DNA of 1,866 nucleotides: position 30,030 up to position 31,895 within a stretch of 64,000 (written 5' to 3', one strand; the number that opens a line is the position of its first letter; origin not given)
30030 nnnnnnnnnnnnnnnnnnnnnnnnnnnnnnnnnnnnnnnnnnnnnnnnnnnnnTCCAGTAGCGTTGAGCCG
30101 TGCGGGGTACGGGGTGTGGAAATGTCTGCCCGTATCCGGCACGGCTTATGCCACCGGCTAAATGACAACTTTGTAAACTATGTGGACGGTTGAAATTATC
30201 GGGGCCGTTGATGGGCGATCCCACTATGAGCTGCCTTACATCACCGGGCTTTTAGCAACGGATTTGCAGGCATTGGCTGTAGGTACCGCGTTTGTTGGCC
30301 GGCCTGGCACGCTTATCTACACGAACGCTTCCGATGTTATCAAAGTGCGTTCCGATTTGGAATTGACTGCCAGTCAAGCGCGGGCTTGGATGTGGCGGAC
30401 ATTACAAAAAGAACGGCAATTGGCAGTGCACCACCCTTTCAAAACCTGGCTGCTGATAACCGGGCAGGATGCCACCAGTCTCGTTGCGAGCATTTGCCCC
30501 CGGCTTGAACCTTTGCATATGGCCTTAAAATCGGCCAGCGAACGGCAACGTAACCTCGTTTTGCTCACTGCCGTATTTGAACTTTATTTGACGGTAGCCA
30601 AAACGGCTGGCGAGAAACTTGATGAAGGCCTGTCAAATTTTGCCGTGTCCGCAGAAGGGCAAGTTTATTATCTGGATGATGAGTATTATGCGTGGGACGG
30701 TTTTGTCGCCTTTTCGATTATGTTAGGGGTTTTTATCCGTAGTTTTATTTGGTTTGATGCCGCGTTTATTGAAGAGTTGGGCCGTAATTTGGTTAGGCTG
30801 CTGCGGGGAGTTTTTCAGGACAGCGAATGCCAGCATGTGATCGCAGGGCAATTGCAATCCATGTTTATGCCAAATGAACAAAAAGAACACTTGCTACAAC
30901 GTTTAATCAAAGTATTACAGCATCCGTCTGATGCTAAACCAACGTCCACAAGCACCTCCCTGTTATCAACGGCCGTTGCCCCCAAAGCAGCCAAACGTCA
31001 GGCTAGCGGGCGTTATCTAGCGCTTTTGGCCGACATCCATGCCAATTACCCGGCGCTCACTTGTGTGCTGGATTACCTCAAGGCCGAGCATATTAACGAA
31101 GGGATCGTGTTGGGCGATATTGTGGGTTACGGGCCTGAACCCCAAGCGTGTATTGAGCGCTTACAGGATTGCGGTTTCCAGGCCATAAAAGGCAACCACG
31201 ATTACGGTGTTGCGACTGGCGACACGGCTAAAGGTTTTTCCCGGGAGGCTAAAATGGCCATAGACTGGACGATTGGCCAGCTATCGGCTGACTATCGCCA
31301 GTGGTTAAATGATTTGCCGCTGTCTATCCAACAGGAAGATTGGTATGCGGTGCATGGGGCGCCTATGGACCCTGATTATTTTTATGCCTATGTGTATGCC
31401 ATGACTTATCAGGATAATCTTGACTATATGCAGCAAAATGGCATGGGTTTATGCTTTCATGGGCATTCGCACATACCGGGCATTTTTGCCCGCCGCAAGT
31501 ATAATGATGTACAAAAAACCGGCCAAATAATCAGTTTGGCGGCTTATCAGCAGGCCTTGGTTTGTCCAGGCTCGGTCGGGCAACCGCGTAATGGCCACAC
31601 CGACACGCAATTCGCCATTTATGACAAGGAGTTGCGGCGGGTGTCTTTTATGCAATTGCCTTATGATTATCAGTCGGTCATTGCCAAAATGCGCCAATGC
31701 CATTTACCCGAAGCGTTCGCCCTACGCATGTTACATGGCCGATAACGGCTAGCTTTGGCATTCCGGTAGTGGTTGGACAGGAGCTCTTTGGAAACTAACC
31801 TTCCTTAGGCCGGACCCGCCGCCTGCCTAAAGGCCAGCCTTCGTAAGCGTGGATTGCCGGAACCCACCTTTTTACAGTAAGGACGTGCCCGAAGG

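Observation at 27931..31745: Four-gene GTPase module: repeat protein, MglA-like Ras GTPase, Roadblock/MglB-like protein and a PPP phosphatase with a novel N-domain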

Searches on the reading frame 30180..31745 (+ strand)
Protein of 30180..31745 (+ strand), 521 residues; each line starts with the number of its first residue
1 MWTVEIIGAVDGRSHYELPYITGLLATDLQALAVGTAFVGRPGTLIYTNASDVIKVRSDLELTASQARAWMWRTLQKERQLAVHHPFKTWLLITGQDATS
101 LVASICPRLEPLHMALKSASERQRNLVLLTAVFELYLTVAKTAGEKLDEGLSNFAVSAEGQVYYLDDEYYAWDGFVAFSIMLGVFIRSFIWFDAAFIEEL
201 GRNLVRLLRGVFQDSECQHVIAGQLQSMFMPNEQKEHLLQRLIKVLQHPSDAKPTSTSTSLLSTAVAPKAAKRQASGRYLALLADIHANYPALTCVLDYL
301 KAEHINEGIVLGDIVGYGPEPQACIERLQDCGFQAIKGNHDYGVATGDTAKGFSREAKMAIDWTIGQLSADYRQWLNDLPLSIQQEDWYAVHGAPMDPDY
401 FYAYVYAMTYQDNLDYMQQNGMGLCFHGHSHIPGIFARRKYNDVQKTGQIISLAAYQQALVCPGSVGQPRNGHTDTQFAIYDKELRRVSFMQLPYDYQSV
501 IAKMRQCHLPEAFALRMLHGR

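Call 3: search_protein_families(library=pfam, proteins=[window:30180-31745:+], max_evalue=1)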
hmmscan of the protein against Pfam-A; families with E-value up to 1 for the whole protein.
window:30180-31745:+ (521 aa): 3 families
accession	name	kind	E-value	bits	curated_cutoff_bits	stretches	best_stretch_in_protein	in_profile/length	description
PF12850.12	Metallophos_2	-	5.7e-14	52.8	27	1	280-482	3-150/154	Calcineurin-like phosphoesterase superfamily domain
PF00149.33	Metallophos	-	1.7e-10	42.1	21.5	1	281-433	4-191/191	Calcineurin-like phosphoesterase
PF10096.14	DUF2334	-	0.26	11.3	26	1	412-438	57-83/203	Uncharacterized protein conserved in bacteria (DUF2334)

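Call 4: search_protein_families(library=ncbifam, proteins=[window:30180-31745:+], max_evalue=1)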
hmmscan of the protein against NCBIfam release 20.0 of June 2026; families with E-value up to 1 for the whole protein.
window:30180-31745:+ (521 aa): 4 families
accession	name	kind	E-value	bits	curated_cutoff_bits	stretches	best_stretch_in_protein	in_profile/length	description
NF006988.0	PRK09453.1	equivalog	1.1e-05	25.3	117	1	280-341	3-74/183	phosphodiesterase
TIGR00040.1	yfcE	subfamily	6.6e-05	23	56.25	1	280-481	3-149/158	YfcE family phosphodiesterase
NF008516.0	PRK11439.1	equivalog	0.0024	17.9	326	1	278-342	17-82/218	protein-serine/threonine phosphatase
NF007425.0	PRK09968.1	equivalog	0.067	12.9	332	1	278-341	15-79/218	protein-serine/threonine phosphatase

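Call 7: search_solved_structures(query=window:30180-31745:+, max_evalue=1)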
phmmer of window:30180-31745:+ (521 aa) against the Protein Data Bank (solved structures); distinct sequences matched with E-value up to 1: 8.
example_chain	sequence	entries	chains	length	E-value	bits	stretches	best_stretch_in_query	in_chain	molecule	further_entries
3rqz_A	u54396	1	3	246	9.3e-35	123.4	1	280-519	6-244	Metallophosphoesterase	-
2gju_A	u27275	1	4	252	4.4e-14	55.2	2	279-398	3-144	252aa long hypothetical protein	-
1nnw_A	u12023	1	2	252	7.6e-13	51.1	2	279-398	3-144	hypothetical protein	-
1g5b_A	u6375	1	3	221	0.006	18.4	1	278-352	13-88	SERINE/THREONINE PROTEIN PHOSPHATASE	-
4lpq_A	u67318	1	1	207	0.067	15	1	317-367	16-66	ErfK/YbiS/YcfS/YnhG family protein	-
3qfm_A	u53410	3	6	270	0.12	14.2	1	280-384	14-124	Putative uncharacterized protein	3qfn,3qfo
1su1_A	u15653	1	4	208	0.13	14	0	280-340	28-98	Hypothetical protein yfcE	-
2qjc_A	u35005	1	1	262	0.24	13.1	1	276-381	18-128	Diadenosine tetraphosphatase, putative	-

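Call 8: search_protein_families(library=padloc, proteins=[window:30180-31745:+], max_evalue=1)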
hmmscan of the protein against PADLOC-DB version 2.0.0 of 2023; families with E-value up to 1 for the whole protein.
window:30180-31745:+ (521 aa): 0 families

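Call 9: find_homologous_proteins(query=window:30180-31745:+)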
Query window:30180-31745:+ (521 aa): 583 proteins with E <= 0.001 among 8000 candidates; the best 120 are listed.
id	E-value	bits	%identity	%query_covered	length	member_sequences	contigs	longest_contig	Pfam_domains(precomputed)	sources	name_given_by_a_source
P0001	0.0e+0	1205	100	100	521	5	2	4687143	PF12850.13,PF00149.34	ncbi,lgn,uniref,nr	ncbi:metallophosphoesterase family protein [Methylovulum miyakonense]|uniref:metallophosphoesterase 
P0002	1.3e-241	821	68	100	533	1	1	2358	PF12850.13,PF00149.34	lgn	-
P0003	5.1e-237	806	67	100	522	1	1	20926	PF12850.13,PF00149.34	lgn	-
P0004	1.3e-222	758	63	100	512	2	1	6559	PF12850.13,PF00149.34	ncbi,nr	ncbi:MAG: metallophosphoesterase family protein [Methylovulum sp.]|nr:metallophosphoesterase family 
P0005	2.3e-219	747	62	100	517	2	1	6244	PF12850.13,PF00149.34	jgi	-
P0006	2.4e-216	737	61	100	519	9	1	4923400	PF12850.13,PF00149.34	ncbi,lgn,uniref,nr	ncbi:metallophosphoesterase family protein [Methylovulum psychrotolerans]|uniref:Calcineurin-like ph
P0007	6.9e-209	713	60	100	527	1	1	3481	PF12850.13,PF00149.34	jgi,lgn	-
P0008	5.0e-201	687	58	100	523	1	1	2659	PF12850.13,PF00149.34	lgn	-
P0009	2.7e-192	658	58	100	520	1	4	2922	PF12850.13,PF00149.34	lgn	-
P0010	3.1e-192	658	56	100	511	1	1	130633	PF12850.13,PF00149.34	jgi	jgi:predicted phosphodiesterase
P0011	3.4e-187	641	56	100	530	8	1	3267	PF12850.13,PF00149.34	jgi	jgi:predicted phosphodiesterase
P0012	2.0e-185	635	54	100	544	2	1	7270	PF12850.13,PF00149.34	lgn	-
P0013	6.9e-185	634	56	100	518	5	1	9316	PF12850.13,PF00149.34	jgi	jgi:predicted phosphodiesterase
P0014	1.8e-183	629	56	100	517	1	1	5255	PF12850.13,PF00149.34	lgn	-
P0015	3.1e-183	628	56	100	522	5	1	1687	PF12850.13,PF00149.34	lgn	-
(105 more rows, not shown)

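Call 14: find_related_loci(query=A1, collection=genome_contigs, flank=10000)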
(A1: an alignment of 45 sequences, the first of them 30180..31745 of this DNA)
Query A1 (521 aa) in genome_contigs; peptide patterns used: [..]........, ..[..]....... (x = any residue, [..] = any of these).
283 stretches matched a pattern; 179 encode a relative of the query (tblastn E <= 1e-3); the best 80 are kept; 80 distinct loci.
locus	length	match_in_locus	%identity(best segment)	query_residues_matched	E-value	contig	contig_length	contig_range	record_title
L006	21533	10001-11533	65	1-514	0e+0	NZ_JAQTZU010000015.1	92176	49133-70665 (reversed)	MAG: Methylovulum sp. isolate STC_68 NODE_539_length_92176_cov_6.390651_Sandtown_C, whole genome shotgun sequence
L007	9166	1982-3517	63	1-520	0e+0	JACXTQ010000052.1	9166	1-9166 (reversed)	MAG: Methylovulum sp. isolate bin_110_IMCAS k117_1412057, whole genome shotgun sequence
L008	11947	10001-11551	62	1-521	0e+0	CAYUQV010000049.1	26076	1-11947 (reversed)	MAG TPA_asm: uncultured Methylocucumis sp. isolate SRP272421_co2_532 genome assembly, contig: NODE_4687_length_26076_cov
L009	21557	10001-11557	61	1-521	0e+0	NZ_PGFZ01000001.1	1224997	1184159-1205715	Methylovulum psychrotolerans strain Sph1 AADEFJLK_1, whole genome shotgun sequence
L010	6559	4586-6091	64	1-511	0e+0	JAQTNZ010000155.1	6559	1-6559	MAG: Methylovulum sp. isolate STA_76 NODE_26943_length_6559_cov_2.394123_Sandtown_A, whole genome shotgun sequence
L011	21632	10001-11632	55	1-521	0e+0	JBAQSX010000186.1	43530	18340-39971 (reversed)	MAG: Methylococcaceae bacterium isolate MFD12014_ilm_asm_bin15 k127_165479, whole genome shotgun sequence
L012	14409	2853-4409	55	1-521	0e+0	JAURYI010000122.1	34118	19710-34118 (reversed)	MAG: Methylococcales bacterium isolate E2_concoct.bin.53 E2_k141_13321, whole genome shotgun sequence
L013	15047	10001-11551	56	1-521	0e+0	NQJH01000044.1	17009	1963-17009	MAG: Methylococcaceae bacterium NSP1-2 scaffold_282, whole genome shotgun sequence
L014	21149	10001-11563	53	1-521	0e+0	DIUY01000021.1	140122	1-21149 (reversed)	MAG TPA_asm: Methylococcaceae bacterium UBA6146 UBA6146_contig_12438, whole genome shotgun sequence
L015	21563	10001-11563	52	1-521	0e+0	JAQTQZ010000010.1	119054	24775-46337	MAG: Methylovulum sp. isolate STB_151 NODE_366_length_119054_cov_4.853877_Sandtown_B, whole genome shotgun sequence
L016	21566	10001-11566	52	1-520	1e-180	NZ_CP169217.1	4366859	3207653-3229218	Methylomicrobium lacus strain 22M6SE5-12 chromosome, complete genome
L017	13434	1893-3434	54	1-521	2e-180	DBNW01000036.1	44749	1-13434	MAG TPA_asm: Methylococcaceae bacterium UBA662 UBA662_contig_1342, whole genome shotgun sequence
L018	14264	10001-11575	51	1-521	2e-180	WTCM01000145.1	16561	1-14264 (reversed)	MAG: Methyloprofundus sp. isolate GLR996 c_000000802895, whole genome shotgun sequence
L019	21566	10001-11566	52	1-520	9e-180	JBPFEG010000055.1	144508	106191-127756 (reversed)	MAG: Methylomicrobium sp. isolate Soil4BBin16 k141_480496, whole genome shotgun sequence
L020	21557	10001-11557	52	3-521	1e-178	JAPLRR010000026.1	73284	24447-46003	MAG: Methylococcales bacterium isolate LacPavin_0920_WC57_MAG_48_27 LacPavin_0920_WC57_scaffold_218825, whole genome sho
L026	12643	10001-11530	41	3-520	3e-143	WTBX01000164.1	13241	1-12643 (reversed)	MAG: Methylococcaceae bacterium isolate GLR68 c_000000582966, whole genome shotgun sequence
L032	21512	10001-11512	43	4-521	8e-139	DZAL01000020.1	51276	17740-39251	MAG TPA_asm: Thiomargarita sp. isolate SulCav_PC08_66_44_25 SulCav_PC08-66_260_length_51276_cov_16.077195, whole genome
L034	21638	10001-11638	42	6-520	2e-138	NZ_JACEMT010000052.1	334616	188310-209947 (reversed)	Marinobacterium marinum strain 3-1745 229_334616_74984840, whole genome shotgun sequence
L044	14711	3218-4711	42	2-513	9e-135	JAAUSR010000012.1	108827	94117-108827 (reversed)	MAG: Thioploca sp. isolate SL_4_0 NODE_15_length_108827_cov_11.682916, whole genome shotgun sequence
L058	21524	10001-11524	39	4-520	1e-129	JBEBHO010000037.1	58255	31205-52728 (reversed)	MAG: Nitrospira sp. isolate ATF_24 NODE_124_length_58255_cov_5.541457, whole genome shotgun sequence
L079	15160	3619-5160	39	2-520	5e-119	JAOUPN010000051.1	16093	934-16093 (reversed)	MAG: Nitrospira sp. isolate 8_1_Oct_SF_Bin54 8_1_Oct_SF_Bin54_scaffold_1991_c1, whole genome shotgun sequence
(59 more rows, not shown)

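Call 20: predict_structure(alignment_id=A1)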
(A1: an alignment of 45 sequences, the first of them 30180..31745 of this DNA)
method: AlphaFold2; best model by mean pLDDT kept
length: 521 residues; sequences in the alignment: 45
mean_pLDDT: 88.7   pTM: 0.53
mean pLDDT of the five models: 88.7, 87.0, 86.1, 85.8, 85.1
residues with pLDDT >= 90: 374; 70-90: 95; 50-70: 25; < 50: 27
segments of 3 or more residues with pLDDT < 50: 252-275, 405-407
pLDDT, mean of each block of 10 residues (from residue 1): 94 97 95 79 90 94 94 96 98 88 97 90 95 98 94 95 95 90 90 95 96 89 75 82 92 41 34 65 97 98 96 95 98 94 89 86 97 94 91 66 57 88 89 89 92 96 91 93 97 97 97 92 81
secondary structure, 60 per line:
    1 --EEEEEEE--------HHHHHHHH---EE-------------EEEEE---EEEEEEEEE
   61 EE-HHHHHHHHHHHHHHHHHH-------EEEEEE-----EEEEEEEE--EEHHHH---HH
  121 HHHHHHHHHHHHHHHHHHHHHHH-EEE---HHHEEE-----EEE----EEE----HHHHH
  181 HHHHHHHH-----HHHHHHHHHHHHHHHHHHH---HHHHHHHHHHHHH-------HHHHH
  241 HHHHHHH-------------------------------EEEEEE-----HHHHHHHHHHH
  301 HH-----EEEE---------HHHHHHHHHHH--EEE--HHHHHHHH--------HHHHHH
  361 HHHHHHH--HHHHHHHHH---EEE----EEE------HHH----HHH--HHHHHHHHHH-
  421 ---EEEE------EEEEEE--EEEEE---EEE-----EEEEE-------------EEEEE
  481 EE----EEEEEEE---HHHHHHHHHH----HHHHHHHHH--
elements in order: E3-9 H18-25 E44-48 E52-62 H64-81 E89-94 E100-107 H112-115 H119-143 E145-147 E154-156 E162-164 E169-171 H176-188 H194-212 H216-228 H236-247 E279-284 H290-302 E308-311 H321-331 E334-336 H339-346 H355-367 H370-378 E382-384 E389-391 H410-419 E424-427 E434-439 E442-446 E450-452 E458-462 E476-482 E487-493 H497-506 H511-519

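Call 30: search_protein_families(library=pfam, proteins=[L079:2508-2900:+, L079:6901-8535:+, L026:9258-9977:+, L032:7526-9679:-, L044:185-3082:-, L079:9880-10869:+, L015:11520-12845:+, L009:6365-7126:-, L058:7981-8982:+, L034:8312-9457:+], max_evalue=0.1)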
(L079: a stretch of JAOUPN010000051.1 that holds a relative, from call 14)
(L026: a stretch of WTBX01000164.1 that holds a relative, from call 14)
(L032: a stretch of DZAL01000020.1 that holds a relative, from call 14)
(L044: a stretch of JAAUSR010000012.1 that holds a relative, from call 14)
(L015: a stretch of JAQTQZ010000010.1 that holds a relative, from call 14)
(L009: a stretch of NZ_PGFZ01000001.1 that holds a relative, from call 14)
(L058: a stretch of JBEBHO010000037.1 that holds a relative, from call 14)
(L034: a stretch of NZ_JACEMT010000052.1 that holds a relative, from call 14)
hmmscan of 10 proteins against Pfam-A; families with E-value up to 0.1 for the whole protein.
L079:2508-2900:+ (130 aa): 1 family
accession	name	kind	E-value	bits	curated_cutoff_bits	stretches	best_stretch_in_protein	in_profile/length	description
PF03259.23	Robl_LC7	-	0.0038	17.4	23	1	13-98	4-89/91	Roadblock/LC7 domain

L079:6901-8535:+ (544 aa): 2 families
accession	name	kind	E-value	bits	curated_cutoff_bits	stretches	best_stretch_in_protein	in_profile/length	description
PF00025.27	Arf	-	0.00035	20.5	22.3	1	73-181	58-167/174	ADP-ribosylation factor family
PF09439.16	SRPRB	-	0.012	15.4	25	1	14-150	5-128/178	Signal recognition particle receptor beta subunit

L026:9258-9977:+ (239 aa): 1 family
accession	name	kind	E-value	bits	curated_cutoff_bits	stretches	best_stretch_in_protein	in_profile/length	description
PF21588.3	AP5B1_middle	-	0.0071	16.1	24.5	1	90-235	158-302/367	AP5B1, middle domain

L032:7526-9679:- (717 aa): 1 family
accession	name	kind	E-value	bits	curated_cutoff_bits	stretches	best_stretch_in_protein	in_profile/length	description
PF00071.28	Ras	-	0.078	13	21.6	0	69-182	47-158/162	Ras family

L044:185-3082:- (965 aa): 2 families
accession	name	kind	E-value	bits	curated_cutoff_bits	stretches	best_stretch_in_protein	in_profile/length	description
PF00025.27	Arf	-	3.5e-08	33.5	22.3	1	43-179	42-167/174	ADP-ribosylation factor family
PF09439.16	SRPRB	-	0.0022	17.8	25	1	14-155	5-134/178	Signal recognition particle receptor beta subunit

L079:9880-10869:+ (329 aa): 3 families
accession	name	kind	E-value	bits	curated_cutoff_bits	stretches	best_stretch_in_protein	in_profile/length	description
PF01152.27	Bac_globin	-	2.2e-13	50.9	21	1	174-269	3-105/121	Bacterial-like globin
PF00042.28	Globin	-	2e-09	38.4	22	1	33-136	2-117/117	Globin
PF20283.3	CTD7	-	0.087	13.5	27.6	0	70-169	2-95/126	C-terminal domain 7 of the ABC-three component (ABC-3C) systems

L015:11520-12845:+ (441 aa): 0 families

L009:6365-7126:- (253 aa): 11 families
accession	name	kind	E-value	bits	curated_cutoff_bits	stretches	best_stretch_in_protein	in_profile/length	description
PF03029.23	ATP_bind_1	-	2.1e-09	38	27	1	104-202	55-172/240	Conserved hypothetical ATP binding protein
PF08477.19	Roc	-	6.4e-07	30.1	27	1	75-197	1-119/119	Ras of Complex, Roc, domain of DAPkinase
PF01926.29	MMR_HSR1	-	1.3e-05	25.7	21.9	1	75-191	1-109/113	50S ribosome-binding GTPase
PF00071.28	Ras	-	0.00016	21.7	21.6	1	76-242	2-159/162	Ras family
PF01121.26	CoaE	-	0.0012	19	27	1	76-130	3-59/180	Dephospho-CoA kinase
PF02421.24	FeoB_N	-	0.0026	17.8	27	1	75-236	2-153/156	Ferrous iron transport protein B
PF00503.26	G-alpha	-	0.0092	15.6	48.8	1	67-106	20-54/333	G-protein alpha subunit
PF13555.12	AAA_29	-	0.012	15.8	27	1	75-96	24-45/61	P-loop containing region of AAA domain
PF00005.33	ABC_tran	-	0.049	14.7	25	1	75-128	13-66/137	ABC transporter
PF03193.22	RsgA_GTPase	-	0.057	13.7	30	0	55-146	89-173/174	RsgA GTPase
PF02286.21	Dehydratase_LU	-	0.059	12.3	25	1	7-48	114-154/552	Dehydratase large subunit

L058:7981-8982:+ (333 aa): 4 families
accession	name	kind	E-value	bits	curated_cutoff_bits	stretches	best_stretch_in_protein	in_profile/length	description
PF03029.23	ATP_bind_1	-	6.9e-09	36.3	27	1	190-275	65-168/240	Conserved hypothetical ATP binding protein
PF08477.19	Roc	-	0.019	15.6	27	1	152-272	1-117/119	Ras of Complex, Roc, domain of DAPkinase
PF01926.29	MMR_HSR1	-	0.046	14.3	21.9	1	153-241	2-85/113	50S ribosome-binding GTPase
PF02367.23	TsaE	-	0.084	13.3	26.6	0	139-181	11-52/128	Threonylcarbamoyl adenosine biosynthesis protein TsaE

L034:8312-9457:+ (381 aa): 0 families

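Call 50: search_solved_structures(query=A5, max_evalue=1)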
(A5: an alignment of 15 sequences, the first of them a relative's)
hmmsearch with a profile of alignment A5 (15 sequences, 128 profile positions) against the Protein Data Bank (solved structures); distinct sequences matched with E-value up to 1: 34.
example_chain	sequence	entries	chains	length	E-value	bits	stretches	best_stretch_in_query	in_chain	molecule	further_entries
7f8m_A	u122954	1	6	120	1.6e-20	76.2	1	21-124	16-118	Robl_LC7 domain-containing protein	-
9jue_D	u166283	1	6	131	2.6e-20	75.5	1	10-126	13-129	Roadblock/LC7 domain protein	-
7yh1_D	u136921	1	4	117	1.3e-12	50.5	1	21-123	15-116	Roadblock/LC7 domain protein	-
3leq_A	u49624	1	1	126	4.3e-10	42.5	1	10-126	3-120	uncharacterized protein cvnB5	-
9hef_A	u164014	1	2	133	7.2e-08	35.2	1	14-105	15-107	Serine protease inhibitor Rv3364c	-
3cpt_B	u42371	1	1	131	1.4e-05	27.9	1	14-125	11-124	Mitogen-activated protein-binding protein-interacting protein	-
7f8f_A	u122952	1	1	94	2.5e-05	27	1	14-100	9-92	Robl_LC7 domain-containing protein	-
5zzb_A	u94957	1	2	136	6.7e-05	25.7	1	11-99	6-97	Uncharacterized protein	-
1sko_B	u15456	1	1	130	0.00013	24.7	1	14-125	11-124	Late endosomal/lysosomal Mp1 interacting protein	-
2zl1_B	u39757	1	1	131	0.00013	24.7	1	14-125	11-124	Mitogen-activated protein-binding protein-interacting protein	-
5y3a_B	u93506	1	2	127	0.00022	24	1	16-125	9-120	Ragulator complex protein LAMTOR2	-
6nzd_B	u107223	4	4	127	0.00023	23.9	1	16-125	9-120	Ragulator complex protein LAMTOR2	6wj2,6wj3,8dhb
5yk3_B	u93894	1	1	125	0.00023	23.9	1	16-125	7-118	Ragulator complex protein LAMTOR2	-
6b9x_B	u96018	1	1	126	0.00023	23.9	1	16-125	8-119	Ragulator complex protein LAMTOR2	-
5x6u_B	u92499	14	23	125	0.00024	23.9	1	17-125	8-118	Ragulator complex protein LAMTOR2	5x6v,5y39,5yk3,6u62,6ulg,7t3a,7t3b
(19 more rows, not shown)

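Call 81: search_protein_families(library=pfam, alignment_id=A1, max_evalue=1)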
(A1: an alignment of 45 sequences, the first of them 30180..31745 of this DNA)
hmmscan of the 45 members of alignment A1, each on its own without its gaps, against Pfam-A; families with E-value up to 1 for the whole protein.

A. member 1, window:30180-31745:+ (521 aa): 3 families
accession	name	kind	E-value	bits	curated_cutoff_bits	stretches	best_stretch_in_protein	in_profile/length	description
PF12850.12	Metallophos_2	-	5.7e-14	52.8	27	1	280-482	3-150/154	Calcineurin-like phosphoesterase superfamily domain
PF00149.33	Metallophos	-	1.7e-10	42.1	21.5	1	281-433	4-191/191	Calcineurin-like phosphoesterase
PF10096.14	DUF2334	-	0.26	11.3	26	1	412-438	57-83/203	Uncharacterized protein conserved in bacteria (DUF2334)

B. families by the number of members that match (of 45 scanned): 26 families (the first 25 are shown)
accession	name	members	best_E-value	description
PF12850.12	Metallophos_2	45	2e-15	Calcineurin-like phosphoesterase superfamily domain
PF00149.33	Metallophos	45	2e-13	Calcineurin-like phosphoesterase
PF06874.16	FBPase_2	8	0.0022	Firmicute fructose-1,6-bisphosphatase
PF12636.12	DUF3781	6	0.016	Protein of unknown function (DUF3781)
PF10096.14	DUF2334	4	0.11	Uncharacterized protein conserved in bacteria (DUF2334)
PF18143.6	HAD_SAK_2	2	0.0077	HAD domain in Swiss Army Knife RNA repair proteins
PF05421.16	DUF751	2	0.047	Protein of unknown function (DUF751)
PF19593.4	DUF6098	1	0.018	Family of unknown function (DUF6098)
PF03433.18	EspA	1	0.02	EspA-like secreted protein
PF18082.7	NAT_N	1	0.023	N-acyltransferase N-terminal domain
PF12931.13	TPR_Sec16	1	0.032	Sec16 Sec23-binding domain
PF06884.16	DUF1264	1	0.033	Protein of unknown function (DUF1264)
PF18857.6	LPD38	1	0.036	Large polyvalent protein associated domain 38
PF14357.11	DUF4404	1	0.053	Domain of unknown function (DUF4404)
PF21248.3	SoFic-like_C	1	0.069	Protein adenylyltransferase SoFic-like, C-terminal domain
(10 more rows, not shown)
